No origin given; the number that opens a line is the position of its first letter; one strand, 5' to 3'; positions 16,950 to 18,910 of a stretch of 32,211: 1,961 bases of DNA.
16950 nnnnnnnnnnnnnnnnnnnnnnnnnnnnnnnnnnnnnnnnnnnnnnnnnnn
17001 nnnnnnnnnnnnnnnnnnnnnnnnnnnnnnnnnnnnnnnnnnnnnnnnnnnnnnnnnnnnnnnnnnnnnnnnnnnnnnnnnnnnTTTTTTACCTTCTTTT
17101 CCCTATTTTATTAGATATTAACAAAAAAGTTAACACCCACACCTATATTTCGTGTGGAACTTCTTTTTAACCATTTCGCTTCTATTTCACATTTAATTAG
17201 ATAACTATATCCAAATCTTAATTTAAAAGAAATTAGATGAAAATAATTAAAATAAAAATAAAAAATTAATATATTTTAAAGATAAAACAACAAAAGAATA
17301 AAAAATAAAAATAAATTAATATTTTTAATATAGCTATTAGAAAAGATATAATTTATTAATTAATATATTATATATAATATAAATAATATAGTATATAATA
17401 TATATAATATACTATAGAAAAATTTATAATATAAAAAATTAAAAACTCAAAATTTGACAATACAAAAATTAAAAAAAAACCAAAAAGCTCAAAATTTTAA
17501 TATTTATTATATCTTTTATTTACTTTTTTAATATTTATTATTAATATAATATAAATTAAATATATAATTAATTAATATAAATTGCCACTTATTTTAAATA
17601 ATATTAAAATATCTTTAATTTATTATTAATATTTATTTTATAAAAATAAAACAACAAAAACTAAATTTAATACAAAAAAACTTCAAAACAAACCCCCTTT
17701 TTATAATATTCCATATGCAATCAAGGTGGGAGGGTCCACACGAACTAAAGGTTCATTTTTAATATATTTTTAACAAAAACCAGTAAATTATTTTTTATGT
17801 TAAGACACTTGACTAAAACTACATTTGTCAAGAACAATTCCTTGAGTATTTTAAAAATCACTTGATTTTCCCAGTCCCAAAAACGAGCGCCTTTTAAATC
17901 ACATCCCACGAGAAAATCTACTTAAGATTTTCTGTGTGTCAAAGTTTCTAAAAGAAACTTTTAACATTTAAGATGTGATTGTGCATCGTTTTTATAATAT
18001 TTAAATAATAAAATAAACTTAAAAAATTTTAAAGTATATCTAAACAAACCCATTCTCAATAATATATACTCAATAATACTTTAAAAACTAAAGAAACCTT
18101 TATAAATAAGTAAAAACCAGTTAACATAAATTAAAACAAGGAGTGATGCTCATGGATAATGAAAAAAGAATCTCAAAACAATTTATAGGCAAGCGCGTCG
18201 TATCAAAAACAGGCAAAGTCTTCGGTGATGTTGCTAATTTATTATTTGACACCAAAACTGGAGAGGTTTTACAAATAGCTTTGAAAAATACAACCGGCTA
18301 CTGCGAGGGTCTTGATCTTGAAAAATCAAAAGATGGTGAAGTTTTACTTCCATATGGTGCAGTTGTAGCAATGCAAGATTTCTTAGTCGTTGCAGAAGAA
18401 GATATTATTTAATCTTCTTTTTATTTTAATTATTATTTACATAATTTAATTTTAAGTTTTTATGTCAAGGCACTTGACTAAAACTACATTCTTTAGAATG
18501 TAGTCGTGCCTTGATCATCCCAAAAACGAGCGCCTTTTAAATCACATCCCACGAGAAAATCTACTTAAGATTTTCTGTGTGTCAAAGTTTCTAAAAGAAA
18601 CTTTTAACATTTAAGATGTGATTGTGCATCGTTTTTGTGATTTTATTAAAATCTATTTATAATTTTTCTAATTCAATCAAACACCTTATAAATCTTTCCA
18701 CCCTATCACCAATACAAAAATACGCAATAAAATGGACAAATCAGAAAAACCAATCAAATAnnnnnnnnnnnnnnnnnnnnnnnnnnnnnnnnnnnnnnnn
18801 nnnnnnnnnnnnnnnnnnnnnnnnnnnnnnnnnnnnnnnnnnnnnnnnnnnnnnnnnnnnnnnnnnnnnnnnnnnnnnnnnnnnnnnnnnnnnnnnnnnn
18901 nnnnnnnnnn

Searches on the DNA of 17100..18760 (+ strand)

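Call 13: search_rna_families(source=window, start=17100, end=18760, threshold=evalue, max_evalue=10)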
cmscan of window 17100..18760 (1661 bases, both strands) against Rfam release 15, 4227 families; matches with E-value up to 10: 2.
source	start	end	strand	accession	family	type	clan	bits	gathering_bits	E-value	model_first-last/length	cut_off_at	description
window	17119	17217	-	RF04339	Plastid-psbJ-3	Cis-reg;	CL00152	17.8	61.7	5.9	1-125/125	no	Plastid-psbJ-3 3UTR RNA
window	18142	18203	+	RF00470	Toga_5_CRE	Cis-reg;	-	9.7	120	8.2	1-268/268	no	Togavirus 5' plus strand cis-regulatory element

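Call 36: build_rna_model(alignment_id=A4, structure=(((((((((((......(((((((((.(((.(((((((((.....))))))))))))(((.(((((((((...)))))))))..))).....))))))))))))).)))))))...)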
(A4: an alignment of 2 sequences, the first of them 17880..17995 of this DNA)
Model R1 built from alignment A4 (2 sequences, 116 columns); structure: as given.
model positions 116; base pairs 44; branch points 1; effective number of sequences 0.57; information 0.59 bits per position. Calibrated on 0.2 Mb of random sequence (short: E-values are rough).
structure used (alignment columns):
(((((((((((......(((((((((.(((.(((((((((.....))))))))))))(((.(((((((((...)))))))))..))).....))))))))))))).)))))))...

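Call 37: search_with_rna_model(model_id=R1, source=window, filters=off, max_evalue=10, show_alignments=4)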
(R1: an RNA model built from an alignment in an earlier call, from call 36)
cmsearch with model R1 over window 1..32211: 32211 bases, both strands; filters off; matches with E-value up to 10: 27.
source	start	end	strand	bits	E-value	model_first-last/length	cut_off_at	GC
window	17880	17995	+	141.9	7.2e-43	1-116/116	no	0.31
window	18523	18638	+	141.7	8.8e-43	1-116/116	no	0.32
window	17877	17992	-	35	1.2e-08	1-116/116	no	0.33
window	18520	18635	-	35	1.2e-08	1-116/116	no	0.33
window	28669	28766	+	27.1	4.1e-06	1-116/116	no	0.3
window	80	134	+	20.2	0.00065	28-88/116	no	0.42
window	60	140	-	18.8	0.0018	1-116/116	no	0.42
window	28665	28727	-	16.2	0.012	1-116/116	no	0.33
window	18467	18515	+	14.4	0.047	1-116/116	no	0.37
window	9859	9889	-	11.5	0.39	1-116/116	no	0.35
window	19280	19335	+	10.9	0.6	1-116/116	no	0.5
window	2969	3027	-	10.4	0.91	1-116/116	no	0.27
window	2972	3038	+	9.8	1.3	1-116/116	no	0.25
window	9263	9361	-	9.3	1.9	1-116/116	no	0.35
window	1878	1974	-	9.3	2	1-116/116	no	0.26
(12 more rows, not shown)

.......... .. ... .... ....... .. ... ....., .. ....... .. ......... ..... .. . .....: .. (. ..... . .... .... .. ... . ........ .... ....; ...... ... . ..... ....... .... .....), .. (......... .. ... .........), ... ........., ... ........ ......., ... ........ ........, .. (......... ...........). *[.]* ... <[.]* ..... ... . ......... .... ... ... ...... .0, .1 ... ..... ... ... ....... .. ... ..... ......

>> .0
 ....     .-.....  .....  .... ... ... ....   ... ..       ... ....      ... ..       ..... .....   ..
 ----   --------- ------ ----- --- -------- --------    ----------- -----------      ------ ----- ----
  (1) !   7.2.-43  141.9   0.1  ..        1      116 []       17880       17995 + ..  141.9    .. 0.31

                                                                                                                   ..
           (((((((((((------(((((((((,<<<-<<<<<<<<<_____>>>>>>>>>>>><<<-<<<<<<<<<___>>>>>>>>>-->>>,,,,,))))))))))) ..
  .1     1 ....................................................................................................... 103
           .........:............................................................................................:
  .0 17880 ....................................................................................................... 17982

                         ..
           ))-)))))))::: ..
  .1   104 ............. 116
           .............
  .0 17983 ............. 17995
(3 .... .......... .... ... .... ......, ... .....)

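Call 43: search_with_rna_model(model_id=R1, sources=[L006, L008, L009, L010, L011, L007], filters=off, max_evalue=5, show_alignments=3)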
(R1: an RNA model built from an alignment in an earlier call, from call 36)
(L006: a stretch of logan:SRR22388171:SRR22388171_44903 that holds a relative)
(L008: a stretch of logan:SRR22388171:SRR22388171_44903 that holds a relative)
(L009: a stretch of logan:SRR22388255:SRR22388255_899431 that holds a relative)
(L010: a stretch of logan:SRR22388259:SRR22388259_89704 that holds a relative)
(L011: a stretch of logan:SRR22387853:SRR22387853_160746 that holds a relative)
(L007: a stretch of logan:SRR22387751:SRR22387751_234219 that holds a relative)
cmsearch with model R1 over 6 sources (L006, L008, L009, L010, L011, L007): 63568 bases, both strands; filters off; matches with E-value up to 5: 13.
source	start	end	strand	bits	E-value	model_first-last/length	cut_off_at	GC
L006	20569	20673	-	35.5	1.6e-08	1-116/116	no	0.29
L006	20582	20679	+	19.9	0.0016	1-116/116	no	0.3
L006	10549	10604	+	17.6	0.0084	1-116/116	no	0.52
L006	17799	17838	-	12.5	0.38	1-116/116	no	0.17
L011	1865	1921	+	12.4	0.39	1-116/116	no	0.21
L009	1455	1504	+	10.6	1.5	1-116/116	no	0.26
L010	816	865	+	10.6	1.5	1-116/116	no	0.26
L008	797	852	-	10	2.4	1-116/116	no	0.32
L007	639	694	+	9.9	2.4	1-116/116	no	0.55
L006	2868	2931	-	9.8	2.7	1-116/116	no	0.34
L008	17815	17878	-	9.8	2.7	1-116/116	no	0.34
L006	15857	15974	-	9.3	3.8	1-116/116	no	0.36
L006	7437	7473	-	9.3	4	1-116/116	no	0.19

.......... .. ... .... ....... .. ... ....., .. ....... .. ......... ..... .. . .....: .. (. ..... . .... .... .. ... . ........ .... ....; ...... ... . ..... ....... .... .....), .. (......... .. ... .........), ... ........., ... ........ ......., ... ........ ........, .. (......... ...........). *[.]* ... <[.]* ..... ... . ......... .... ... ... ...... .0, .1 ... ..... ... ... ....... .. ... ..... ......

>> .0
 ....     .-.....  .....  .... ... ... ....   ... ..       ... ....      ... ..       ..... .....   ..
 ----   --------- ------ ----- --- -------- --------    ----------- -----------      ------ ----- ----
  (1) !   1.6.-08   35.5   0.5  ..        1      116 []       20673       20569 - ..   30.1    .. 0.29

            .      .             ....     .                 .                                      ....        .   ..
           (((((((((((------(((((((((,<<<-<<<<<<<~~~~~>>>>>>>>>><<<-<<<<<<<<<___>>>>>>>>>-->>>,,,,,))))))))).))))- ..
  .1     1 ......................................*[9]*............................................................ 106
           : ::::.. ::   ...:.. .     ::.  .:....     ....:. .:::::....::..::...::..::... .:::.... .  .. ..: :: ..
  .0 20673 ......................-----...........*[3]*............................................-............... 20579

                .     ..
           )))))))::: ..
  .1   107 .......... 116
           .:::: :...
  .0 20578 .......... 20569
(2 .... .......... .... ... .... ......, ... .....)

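Call 78: search_with_rna_model(model_id=R1, sources=[L022, L023, L024, L025, L026, L027, L028, L029, L030, L031, L032, L033, L034, L035, L036, L037, L038, L039, L040, L041, L042, L043, L044, L045, L046, L047, L048, L049, L050, L051, L052, L053, L054, L055, L056, L057, L058, L059, L060, L061, L062, L063, L064, L065, L066, L067, L068, L069, L070, L071, L072, L073, L074, L075, L076, L077, L078, L079, L080, L081, L082, L083, L084, L085, L086, L087, L088, L089, L090, L091, L092, L093, L094, L095, L096, L097, L098, L099, L100, L101, L017, L020, L016, L021, window], filters=default, max_evalue=10, show_alignments=0)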
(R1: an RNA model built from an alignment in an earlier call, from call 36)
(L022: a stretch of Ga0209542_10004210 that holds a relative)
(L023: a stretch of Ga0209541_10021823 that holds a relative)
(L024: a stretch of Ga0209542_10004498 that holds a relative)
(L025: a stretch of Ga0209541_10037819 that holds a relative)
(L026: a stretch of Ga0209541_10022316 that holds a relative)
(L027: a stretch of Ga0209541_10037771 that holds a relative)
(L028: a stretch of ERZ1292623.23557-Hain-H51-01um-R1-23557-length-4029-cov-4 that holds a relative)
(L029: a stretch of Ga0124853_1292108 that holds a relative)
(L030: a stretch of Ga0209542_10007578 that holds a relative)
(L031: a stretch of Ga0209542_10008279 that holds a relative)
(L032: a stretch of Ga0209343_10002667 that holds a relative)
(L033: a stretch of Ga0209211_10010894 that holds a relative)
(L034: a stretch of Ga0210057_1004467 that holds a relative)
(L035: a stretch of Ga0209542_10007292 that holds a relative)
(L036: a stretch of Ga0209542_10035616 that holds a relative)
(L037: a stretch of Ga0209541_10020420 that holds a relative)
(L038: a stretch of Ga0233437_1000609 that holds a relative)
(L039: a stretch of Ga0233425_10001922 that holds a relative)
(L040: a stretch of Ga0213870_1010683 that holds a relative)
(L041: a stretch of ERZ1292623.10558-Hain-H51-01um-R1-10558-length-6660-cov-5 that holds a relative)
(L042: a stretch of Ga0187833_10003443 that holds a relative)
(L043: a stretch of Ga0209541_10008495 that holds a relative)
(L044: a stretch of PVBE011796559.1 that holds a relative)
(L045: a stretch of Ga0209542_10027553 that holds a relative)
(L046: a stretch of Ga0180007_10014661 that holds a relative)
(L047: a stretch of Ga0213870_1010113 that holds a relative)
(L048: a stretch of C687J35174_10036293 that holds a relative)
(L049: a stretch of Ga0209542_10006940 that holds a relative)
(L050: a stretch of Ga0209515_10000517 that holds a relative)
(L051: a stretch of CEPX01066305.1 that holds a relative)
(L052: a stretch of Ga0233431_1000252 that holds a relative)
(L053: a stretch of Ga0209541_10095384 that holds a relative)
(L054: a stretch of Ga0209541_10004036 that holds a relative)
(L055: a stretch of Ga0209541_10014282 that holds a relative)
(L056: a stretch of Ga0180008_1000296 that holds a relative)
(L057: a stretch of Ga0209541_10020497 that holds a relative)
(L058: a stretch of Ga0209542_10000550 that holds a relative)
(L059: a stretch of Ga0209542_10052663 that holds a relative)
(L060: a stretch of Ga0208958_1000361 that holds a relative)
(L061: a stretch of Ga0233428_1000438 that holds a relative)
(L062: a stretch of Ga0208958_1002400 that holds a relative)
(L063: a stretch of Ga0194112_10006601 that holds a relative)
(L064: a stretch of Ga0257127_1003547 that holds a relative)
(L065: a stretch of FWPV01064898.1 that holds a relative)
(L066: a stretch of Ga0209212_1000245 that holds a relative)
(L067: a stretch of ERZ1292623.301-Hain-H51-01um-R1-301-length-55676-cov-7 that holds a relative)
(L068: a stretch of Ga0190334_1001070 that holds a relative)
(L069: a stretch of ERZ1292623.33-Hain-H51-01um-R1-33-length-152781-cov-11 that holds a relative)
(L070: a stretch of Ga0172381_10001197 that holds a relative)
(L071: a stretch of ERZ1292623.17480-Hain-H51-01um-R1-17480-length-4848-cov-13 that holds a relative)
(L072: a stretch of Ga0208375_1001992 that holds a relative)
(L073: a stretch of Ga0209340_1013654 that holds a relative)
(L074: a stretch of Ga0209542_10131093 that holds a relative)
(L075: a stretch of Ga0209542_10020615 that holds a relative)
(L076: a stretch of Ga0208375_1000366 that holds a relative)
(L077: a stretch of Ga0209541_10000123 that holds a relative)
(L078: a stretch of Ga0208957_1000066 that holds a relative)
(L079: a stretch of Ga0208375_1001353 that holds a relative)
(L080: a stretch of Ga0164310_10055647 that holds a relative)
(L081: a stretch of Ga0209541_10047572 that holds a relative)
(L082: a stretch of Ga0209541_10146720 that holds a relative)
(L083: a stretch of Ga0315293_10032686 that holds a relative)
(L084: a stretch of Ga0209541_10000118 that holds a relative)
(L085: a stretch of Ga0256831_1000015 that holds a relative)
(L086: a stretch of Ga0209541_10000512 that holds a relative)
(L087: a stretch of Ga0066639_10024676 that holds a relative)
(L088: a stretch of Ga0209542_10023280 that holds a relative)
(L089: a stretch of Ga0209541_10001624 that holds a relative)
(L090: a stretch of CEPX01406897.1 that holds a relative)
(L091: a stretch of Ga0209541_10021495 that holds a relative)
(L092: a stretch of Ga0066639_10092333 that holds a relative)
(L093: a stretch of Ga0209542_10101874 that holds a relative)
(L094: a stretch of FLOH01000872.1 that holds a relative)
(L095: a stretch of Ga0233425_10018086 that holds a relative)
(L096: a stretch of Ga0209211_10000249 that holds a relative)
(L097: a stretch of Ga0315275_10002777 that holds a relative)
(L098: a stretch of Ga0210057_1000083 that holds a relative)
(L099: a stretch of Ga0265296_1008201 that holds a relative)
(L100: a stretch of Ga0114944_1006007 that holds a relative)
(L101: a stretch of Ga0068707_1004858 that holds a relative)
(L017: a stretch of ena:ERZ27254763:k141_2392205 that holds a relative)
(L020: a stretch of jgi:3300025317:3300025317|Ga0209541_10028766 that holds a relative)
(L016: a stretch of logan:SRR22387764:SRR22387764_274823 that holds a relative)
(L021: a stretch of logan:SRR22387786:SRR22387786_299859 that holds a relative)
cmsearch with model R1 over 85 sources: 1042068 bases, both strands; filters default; matches with E-value up to 10: 4.
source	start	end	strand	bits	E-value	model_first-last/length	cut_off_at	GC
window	17880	17995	+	142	2.3e-41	1-116/116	no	0.31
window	18523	18638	+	141.7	2.8e-41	1-116/116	no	0.32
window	18520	18635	-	35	3.7e-07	1-116/116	no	0.33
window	80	134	+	20.2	0.021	28-88/116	no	0.42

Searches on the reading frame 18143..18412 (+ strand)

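Call 15: search_protein_families(library=pfam, proteins=[window:18143-18412:+])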
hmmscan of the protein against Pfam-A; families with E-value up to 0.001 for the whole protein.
window:18143-18412:+ (89 aa): 1 family
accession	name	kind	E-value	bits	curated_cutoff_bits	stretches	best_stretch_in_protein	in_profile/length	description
PF05239.21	PRC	-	5.5e-08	33.1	21.2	1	13-83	8-71/78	PRC-barrel domain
